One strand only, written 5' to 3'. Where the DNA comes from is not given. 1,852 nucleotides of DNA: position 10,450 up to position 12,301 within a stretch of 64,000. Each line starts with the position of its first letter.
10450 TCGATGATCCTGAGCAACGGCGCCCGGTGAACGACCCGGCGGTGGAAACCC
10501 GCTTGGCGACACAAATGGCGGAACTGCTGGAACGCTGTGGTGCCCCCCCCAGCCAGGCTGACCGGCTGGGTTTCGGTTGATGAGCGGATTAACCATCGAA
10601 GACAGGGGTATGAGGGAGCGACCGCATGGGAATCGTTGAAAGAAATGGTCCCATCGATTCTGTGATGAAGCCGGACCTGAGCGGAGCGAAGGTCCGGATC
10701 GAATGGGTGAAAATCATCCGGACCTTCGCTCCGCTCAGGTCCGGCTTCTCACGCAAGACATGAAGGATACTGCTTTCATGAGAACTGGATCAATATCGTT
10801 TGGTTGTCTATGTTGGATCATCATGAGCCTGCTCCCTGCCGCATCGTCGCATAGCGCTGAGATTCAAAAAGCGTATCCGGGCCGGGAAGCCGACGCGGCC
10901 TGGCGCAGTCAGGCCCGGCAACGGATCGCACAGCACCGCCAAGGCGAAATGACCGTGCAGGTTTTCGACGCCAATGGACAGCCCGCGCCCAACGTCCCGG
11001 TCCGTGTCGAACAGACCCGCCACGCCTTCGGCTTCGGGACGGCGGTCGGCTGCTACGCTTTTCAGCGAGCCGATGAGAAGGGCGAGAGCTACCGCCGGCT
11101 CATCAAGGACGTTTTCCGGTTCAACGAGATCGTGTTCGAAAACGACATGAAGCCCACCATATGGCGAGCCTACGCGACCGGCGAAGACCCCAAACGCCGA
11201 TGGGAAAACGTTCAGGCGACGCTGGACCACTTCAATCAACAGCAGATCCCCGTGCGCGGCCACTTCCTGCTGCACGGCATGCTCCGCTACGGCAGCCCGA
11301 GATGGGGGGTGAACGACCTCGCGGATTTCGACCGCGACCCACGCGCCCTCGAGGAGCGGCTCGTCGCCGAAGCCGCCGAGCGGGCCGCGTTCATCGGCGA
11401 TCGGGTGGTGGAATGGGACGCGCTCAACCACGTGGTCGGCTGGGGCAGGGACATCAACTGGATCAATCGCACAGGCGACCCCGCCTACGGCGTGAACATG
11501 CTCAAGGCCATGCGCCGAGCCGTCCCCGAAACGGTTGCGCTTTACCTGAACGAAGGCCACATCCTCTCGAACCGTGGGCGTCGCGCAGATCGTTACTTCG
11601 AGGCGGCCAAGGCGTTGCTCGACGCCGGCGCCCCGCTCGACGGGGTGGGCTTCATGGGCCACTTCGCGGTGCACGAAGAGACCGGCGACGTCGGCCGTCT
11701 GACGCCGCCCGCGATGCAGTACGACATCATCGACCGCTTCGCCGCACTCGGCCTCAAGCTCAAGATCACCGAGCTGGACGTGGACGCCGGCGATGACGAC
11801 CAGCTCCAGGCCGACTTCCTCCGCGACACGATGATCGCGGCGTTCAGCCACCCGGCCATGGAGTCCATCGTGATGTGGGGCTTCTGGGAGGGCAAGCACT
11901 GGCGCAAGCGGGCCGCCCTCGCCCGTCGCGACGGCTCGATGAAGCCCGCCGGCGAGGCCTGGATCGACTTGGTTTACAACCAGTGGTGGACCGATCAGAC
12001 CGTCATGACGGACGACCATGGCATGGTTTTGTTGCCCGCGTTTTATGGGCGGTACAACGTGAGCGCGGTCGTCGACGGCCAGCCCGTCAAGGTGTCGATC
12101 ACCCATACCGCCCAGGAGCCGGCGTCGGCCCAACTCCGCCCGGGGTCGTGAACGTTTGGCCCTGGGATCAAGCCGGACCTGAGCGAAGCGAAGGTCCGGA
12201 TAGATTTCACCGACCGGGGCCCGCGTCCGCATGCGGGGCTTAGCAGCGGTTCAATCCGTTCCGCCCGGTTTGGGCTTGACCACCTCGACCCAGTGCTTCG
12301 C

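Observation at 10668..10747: Repeat family A: 80-bp perfect palindromic elements built from a hairpin-forming 33-bp unit, present three times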

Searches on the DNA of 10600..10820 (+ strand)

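Call 15: search_rna_families(source=window, start=10600, end=10820, threshold=evalue, max_evalue=10)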
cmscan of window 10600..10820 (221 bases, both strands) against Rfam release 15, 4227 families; matches with E-value up to 10: 51.
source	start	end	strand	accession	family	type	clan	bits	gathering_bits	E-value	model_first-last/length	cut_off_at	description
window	10669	10746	+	RF03941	mir-3158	Gene; miRNA;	-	46.7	97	6e-08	1-81/81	no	mir-3158 microRNA precursor family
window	10669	10746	-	RF03941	mir-3158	Gene; miRNA;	-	46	97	9.1e-08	1-81/81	no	mir-3158 microRNA precursor family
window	10669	10746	+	RF03461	MIR842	Gene; miRNA;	-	44.6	85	4.3e-08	1-127/127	no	MIR842 microRNA precursor family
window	10653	10763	-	RF02000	MIR1846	Gene; miRNA;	-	42.8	77.5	1.3e-07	1-110/110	no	MIR1846 microRNA precursor family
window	10668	10747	+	RF00848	mir-61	Gene; miRNA;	-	42.2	77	3.4e-07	1-85/85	no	mir-61 microRNA precursor family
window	10668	10747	-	RF00848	mir-61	Gene; miRNA;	-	41.9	77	3.9e-07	1-85/85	no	mir-61 microRNA precursor family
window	10658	10758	+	RF03891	mir-2545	Gene; miRNA;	-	38.5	94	4e-06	1-118/118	no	mir-2545 microRNA precursor family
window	10659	10755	+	RF03762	MIR859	Gene; miRNA;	-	37.7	130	5.2e-06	1-128/128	no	MIR859 microRNA precursor family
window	10661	10753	-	RF04164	MIR1507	Gene; miRNA;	-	37.3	73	1.7e-07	1-107/107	no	MIR1507 microRNA precursor family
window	10662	10752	-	RF03762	MIR859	Gene; miRNA;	-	36.1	130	1.3e-05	1-128/128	no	MIR859 microRNA precursor family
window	10668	10747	+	RF03894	mir-5736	Gene; miRNA;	-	34.4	90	1.8e-05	1-80/80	no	mir-5736 microRNA precursor family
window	10665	10751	+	RF04166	mir-2278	Gene; miRNA;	-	34.3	93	5e-05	1-96/96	no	mir-2278 microRNA precursor family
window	10671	10744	-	RF03964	mir-H1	Gene; miRNA;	-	33.8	97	0.00036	1-85/85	no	mir-H1 microRNA precursor family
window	10671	10744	+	RF03964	mir-H1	Gene; miRNA;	-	33.4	97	0.00044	1-85/85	no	mir-H1 microRNA precursor family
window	10673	10742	+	RF03314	mir-1908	Gene; miRNA;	-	32.6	82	0.0018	1-73/73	no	mir-1908 microRNA precursor family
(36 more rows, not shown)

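Call 48: build_rna_model(alignment_id=A2, structure=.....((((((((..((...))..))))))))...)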
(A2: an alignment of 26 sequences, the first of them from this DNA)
Model R1 built from alignment A2 (26 sequences, 35 columns); structure: as given.
model positions 34; base pairs 10; branch points 0; effective number of sequences 26; information 1.285 bits per position. Calibrated on 0.2 Mb of random sequence (short: E-values are rough).
structure used (alignment columns):
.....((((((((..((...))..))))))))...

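Call 49: search_with_rna_model(model_id=R1, source=window, filters=off, max_evalue=10, show_alignments=0)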
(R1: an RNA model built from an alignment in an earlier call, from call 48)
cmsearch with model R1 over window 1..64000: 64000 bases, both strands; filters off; matches with E-value up to 10: 63.
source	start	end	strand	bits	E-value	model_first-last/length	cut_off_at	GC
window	10667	10700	+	54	2.9e-12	1-34/34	no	0.68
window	12169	12202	+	54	3e-12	1-34/34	no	0.62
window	29943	29976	-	54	3e-12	1-34/34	no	0.65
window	10715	10748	-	53.2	4.8e-12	1-34/34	no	0.68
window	29895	29928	+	52.9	6e-12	1-34/34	no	0.65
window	29942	29975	+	12.6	0.55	1-34/34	no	0.65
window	12170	12203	-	12.3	0.62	1-34/34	no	0.62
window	24330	24354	-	12.3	0.63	1-34/34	no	0.76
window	5112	5131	-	12.1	0.74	1-34/34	no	0.75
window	35345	35367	-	11.9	0.82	1-34/34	no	0.83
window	32653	32694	-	11.4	1.1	1-34/34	no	0.71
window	10668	10701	-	11.3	1.2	1-34/34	no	0.68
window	8014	8037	-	10.9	1.5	1-34/34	no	0.88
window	12450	12484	-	10.6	1.8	1-34/34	no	0.8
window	25959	25986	-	10.5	2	1-34/34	no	0.64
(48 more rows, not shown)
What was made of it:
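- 10668..10699 (+): REP unit, left arm of doublet 1 (triloop base N = G). Covariance-model hit of 54 bits, E = 2.9e-12 (call 49).
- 10716..10747 (-): REP unit, right arm of doublet 1 (N = G), 100% complementary to the left arm; tail-to-tail arrangement. Covariance-model hit of 53.2 bits (call 49).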

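Call 54: search_with_rna_model(model_id=R1, sources=[L044, L045, L047, L050, L051, L014, L024, L029, L020, L003, L025, L032, L037], max_evalue=0.01)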
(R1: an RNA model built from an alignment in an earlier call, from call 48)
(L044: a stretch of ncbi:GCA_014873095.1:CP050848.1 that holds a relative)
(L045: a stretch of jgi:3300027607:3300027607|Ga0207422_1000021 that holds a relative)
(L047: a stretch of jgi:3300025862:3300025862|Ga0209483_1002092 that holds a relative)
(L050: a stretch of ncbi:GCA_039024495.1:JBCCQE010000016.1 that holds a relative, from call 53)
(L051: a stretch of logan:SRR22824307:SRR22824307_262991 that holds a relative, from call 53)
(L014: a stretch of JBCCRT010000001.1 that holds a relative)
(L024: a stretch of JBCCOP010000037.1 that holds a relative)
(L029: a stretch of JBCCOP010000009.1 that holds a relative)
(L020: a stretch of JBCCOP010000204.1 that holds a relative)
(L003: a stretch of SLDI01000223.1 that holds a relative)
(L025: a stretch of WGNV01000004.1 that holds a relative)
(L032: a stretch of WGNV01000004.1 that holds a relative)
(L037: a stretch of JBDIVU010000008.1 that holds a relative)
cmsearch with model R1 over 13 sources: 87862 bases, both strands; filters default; matches with E-value up to 0.01: 28.
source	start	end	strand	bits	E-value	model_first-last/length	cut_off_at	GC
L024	3050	3083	-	56.1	1.1e-12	1-34/34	no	0.68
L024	2430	2463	-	55.9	1.3e-12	1-34/34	no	0.68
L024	2478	2511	+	55.9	1.3e-12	1-34/34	no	0.68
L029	3998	4031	+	55.9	1.3e-12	1-34/34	no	0.68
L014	4956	4989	-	55.3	1.8e-12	1-34/34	no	0.65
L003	4591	4624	-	54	4e-12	1-34/34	no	0.68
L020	2662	2695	+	53.9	4.3e-12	1-34/34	no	0.68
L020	1495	1528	+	53.7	4.9e-12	1-34/34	no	0.62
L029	5400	5433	-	53.4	6e-12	1-34/34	no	0.71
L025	1403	1436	-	52.8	8.7e-12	1-34/34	no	0.71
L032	3825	3858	-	52.8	8.7e-12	1-34/34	no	0.71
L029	5353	5386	+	50.5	3.5e-11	1-34/34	no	0.71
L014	4911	4944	+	49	9.1e-11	1-34/34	no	0.62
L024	3099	3132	+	48.9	9.9e-11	1-34/34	no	0.68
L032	3747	3780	+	48.9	1e-10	1-34/34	no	0.68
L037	7492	7525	-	47.4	2.5e-10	1-34/34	no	0.68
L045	2838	2871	-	46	5.9e-10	1-34/34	no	0.62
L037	7434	7467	+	44.8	1.3e-09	1-34/34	no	0.71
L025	1342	1375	+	44.3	1.8e-09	1-34/34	no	0.68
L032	772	805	+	44.2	1.9e-09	1-34/34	no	0.65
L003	34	67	+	38.5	6.5e-08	1-34/34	no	0.62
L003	90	123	-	37.7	1.1e-07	1-34/34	no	0.68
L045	3554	3596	+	35.1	5.4e-07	1-34/34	no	0.65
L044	2942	2978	+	27.3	7.1e-05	1-34/34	no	0.73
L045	2939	2980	+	27.2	8e-05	1-34/34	no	0.69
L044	2887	2923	-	26.3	0.00014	1-34/34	no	0.7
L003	5608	5649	-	23.1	0.001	1-34/34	no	0.74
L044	3537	3590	-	22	0.002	1-34/34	no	0.72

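Call 70: search_with_rna_model(model_id=R1, sources=[L052, L053, L049], max_evalue=1, filters=off, show_alignments=6)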
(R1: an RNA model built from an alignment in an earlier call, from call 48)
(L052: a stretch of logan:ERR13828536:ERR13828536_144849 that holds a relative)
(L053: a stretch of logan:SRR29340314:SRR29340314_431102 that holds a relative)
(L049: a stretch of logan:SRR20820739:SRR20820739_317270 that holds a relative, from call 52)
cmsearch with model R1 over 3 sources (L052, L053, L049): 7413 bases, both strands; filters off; matches with E-value up to 1: 15.
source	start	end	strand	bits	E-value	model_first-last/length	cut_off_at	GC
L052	1457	1490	+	45.5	7.1e-11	1-34/34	no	0.68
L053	731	764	+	40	2.2e-09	1-34/34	no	0.74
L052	1399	1432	-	39.8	2.4e-09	1-34/34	no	0.68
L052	2035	2068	-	39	4.1e-09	1-34/34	no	0.62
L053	678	711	-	37.2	1.2e-08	1-34/34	no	0.74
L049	1446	1466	+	28.5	2.9e-06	8-28/34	no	0.62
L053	1322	1355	-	17.5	0.0028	1-34/34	no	0.68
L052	105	142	-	11.8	0.099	1-34/34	no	0.53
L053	564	582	+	10.6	0.22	1-34/34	no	0.89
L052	2277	2301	-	9.3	0.48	1-34/34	no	0.72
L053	732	766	-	8.8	0.66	1-34/34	no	0.74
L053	820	846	-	8.8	0.68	1-34/34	no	0.63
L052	433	447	-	8.5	0.81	1-34/34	no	0.8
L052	94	114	+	8.5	0.82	1-34/34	no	0.71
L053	408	430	+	8.2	0.95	1-34/34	no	0.65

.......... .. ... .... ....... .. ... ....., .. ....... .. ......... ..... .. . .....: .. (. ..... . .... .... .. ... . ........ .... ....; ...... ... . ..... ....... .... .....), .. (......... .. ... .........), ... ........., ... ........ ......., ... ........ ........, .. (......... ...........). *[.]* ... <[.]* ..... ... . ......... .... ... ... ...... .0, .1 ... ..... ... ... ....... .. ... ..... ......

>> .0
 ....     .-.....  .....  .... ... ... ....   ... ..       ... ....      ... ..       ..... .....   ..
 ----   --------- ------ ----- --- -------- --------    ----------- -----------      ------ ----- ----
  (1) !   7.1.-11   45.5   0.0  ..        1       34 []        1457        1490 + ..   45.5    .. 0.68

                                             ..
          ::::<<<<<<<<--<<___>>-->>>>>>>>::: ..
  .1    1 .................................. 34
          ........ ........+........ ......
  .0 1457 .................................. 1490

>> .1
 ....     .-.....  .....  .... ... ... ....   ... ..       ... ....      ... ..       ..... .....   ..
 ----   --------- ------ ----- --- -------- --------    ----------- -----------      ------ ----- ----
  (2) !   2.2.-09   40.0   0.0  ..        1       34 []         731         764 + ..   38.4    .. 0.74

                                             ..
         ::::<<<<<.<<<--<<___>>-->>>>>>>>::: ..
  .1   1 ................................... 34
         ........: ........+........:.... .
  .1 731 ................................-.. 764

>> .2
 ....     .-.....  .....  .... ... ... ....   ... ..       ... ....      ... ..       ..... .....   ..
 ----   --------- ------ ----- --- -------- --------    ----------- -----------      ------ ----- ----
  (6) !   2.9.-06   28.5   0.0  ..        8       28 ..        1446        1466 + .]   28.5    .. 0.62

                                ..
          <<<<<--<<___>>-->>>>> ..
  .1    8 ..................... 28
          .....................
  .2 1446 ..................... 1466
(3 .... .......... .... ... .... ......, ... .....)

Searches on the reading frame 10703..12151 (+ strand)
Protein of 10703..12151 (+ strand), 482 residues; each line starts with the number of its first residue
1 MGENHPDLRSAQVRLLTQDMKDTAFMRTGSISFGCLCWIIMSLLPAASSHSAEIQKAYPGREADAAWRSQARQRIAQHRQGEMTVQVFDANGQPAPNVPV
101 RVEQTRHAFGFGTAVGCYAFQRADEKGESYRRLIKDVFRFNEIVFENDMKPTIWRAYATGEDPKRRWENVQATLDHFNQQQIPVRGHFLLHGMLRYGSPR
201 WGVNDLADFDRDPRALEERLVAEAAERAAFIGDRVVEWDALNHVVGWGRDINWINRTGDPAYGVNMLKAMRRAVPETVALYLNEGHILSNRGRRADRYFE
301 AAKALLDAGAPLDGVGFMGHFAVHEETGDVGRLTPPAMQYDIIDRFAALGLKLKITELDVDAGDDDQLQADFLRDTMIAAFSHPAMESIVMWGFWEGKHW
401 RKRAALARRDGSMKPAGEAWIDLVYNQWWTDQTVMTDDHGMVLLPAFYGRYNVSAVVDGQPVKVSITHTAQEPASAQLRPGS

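Call 17: search_protein_families(library=pfam, proteins=[window:10703-12151:+])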
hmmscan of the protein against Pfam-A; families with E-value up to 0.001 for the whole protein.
window:10703-12151:+ (482 aa): 1 family
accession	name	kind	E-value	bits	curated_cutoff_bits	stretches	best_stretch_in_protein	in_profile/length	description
PF00331.26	Glyco_hydro_10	-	5.8e-30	105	22.1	1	110-416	12-304/311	Glycosyl hydrolase family 10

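Call 37: find_encoding_contigs(protein=window:10778-12151:+, flank=4000, max_places=6)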
Protein window:10778-12151:+ (457 aa): no gene with exactly this product is on record in the collection.
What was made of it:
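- Tried and rejected: Looking up the GH10 protein with a guessed start codon failed (call 37).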

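Call 51: find_homologous_proteins(query=window:10778-12151:+, max_evalue=1e-30)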
Query window:10778-12151:+ (457 aa): 526 proteins with E <= 1e-30 among 8000 candidates; the best 120 are listed.
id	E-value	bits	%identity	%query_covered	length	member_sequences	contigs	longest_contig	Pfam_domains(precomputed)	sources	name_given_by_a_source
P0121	0.0e+0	1026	100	97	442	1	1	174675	PF00331.27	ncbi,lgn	-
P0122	1.7e-161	556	57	93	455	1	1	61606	PF00331.27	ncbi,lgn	ncbi:MAG: endo-1,4-beta-xylanase [Planctomycetota bacterium]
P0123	3.4e-156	539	55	97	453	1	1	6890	PF00331.27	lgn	-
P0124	7.6e-147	508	53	93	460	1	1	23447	PF00331.27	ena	-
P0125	2.2e-140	486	50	96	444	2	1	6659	PF00331.27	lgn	-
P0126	2.5e-99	351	44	93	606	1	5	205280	PF00331.27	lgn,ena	-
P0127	7.5e-93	330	41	93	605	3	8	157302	PF00331.27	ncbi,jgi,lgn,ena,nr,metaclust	ncbi:MAG: glycoside hydrolase [Lentisphaerae bacterium]|jgi:endo-1,4-beta-xylanase|nr:glycoside hydr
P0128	8.6e-93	330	42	93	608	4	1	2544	PF00331.27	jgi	jgi:endo-1,4-beta-xylanase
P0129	1.5e-92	329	41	96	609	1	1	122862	PF00331.27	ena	-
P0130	3.9e-91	324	43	93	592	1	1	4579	PF00331.27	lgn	-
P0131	4.0e-91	324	43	88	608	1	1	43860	PF00331.27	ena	-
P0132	6.5e-91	323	42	90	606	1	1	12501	PF00331.27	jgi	jgi:GH35 family endo-1,4-beta-xylanase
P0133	3.6e-89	318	40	95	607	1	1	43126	PF00331.27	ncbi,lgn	ncbi:MAG: endo-1,4-beta-xylanase [Planctomycetota bacterium]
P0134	2.0e-88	315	42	87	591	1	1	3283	PF00331.27,PF13620.13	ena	-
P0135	2.0e-88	315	41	91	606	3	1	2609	PF00331.27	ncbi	-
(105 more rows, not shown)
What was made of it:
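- Doublet 1 lies between co-directional sulfatase and GH10 genes (calls 17, 51).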

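Call 52: find_encoding_contigs(protein=P0121, flank=2000, max_places=3)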
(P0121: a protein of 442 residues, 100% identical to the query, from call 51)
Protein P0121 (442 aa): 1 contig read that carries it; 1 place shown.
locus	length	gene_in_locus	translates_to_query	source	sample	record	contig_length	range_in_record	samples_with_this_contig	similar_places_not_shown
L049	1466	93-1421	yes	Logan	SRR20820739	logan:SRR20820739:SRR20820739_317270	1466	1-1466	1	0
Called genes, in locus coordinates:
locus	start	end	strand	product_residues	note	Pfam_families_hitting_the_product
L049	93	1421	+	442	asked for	PF00331:Glyco_hydro_10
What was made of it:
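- This is what a multi-copy repeat does to a de Bruijn assembly (call 52).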

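Call 53: find_encoding_contigs(protein=P0122, flank=4000, max_places=2)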
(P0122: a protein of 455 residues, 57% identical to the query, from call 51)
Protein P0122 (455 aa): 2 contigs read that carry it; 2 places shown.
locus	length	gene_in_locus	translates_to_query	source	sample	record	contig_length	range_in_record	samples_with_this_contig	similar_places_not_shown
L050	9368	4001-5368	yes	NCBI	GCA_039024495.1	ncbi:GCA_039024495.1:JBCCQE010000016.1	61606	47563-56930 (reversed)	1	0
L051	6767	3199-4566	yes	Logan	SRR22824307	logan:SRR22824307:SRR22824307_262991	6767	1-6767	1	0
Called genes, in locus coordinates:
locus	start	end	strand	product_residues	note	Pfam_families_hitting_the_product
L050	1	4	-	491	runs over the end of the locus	PF00884:Sulfatase, PF01663:Phosphodiest (faint), PF16347:SGSH_C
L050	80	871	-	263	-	PF07963:N_methyl (weak)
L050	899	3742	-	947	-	PF22842:Pel9A-like_beta_helix (weak)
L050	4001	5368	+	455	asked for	PF00331:Glyco_hydro_10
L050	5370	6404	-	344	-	PF04041:Glyco_hydro_130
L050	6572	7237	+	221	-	-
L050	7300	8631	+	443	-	-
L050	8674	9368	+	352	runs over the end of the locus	-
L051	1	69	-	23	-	?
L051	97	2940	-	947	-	PF22842:Pel9A-like_beta_helix (weak)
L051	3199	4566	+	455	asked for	PF00331:Glyco_hydro_10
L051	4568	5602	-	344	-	PF04041:Glyco_hydro_130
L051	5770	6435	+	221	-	-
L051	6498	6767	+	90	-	?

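Call 65: list_cluster_members(proteins=[P0121, P0009, P0018, P0023, P0025, P0034, P0039, P0049, P0060, P0062])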
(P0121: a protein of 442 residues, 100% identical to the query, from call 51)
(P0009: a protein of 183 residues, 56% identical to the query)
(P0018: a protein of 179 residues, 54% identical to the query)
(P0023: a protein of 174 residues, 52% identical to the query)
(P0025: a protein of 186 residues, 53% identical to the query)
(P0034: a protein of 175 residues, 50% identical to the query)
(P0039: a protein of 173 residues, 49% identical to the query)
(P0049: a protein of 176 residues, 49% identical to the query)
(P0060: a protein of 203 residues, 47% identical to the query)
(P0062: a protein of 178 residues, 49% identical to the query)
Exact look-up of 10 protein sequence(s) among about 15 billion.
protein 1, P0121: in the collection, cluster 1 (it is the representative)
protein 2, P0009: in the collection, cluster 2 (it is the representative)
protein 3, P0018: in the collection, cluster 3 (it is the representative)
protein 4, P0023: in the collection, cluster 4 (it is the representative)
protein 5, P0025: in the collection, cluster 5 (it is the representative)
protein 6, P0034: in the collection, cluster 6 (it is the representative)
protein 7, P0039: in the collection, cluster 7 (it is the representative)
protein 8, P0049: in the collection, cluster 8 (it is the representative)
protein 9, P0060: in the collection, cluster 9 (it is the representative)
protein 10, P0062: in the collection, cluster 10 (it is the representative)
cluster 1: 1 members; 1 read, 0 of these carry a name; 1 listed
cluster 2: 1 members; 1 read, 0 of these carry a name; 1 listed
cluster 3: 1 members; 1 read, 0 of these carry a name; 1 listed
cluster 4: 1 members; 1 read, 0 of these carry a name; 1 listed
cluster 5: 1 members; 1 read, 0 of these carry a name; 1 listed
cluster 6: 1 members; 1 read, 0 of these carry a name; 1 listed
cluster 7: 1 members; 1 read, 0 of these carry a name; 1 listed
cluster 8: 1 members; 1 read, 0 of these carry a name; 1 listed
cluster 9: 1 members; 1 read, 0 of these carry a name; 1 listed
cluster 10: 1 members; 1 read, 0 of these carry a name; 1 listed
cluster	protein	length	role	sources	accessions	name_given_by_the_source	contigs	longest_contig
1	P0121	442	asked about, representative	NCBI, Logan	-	-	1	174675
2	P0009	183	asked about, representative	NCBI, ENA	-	-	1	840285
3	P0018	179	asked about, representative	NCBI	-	-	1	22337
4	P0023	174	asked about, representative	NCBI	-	-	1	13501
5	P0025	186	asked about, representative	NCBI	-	-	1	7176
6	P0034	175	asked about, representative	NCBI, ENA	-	-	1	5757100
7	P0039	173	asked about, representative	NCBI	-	-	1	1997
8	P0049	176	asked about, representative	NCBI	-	-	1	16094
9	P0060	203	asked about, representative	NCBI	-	-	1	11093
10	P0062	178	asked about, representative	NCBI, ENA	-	-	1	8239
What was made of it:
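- Tried and rejected: list_cluster_members returned no accessions, so RAYT homologues could not be tied to the window's assembly (call 65).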
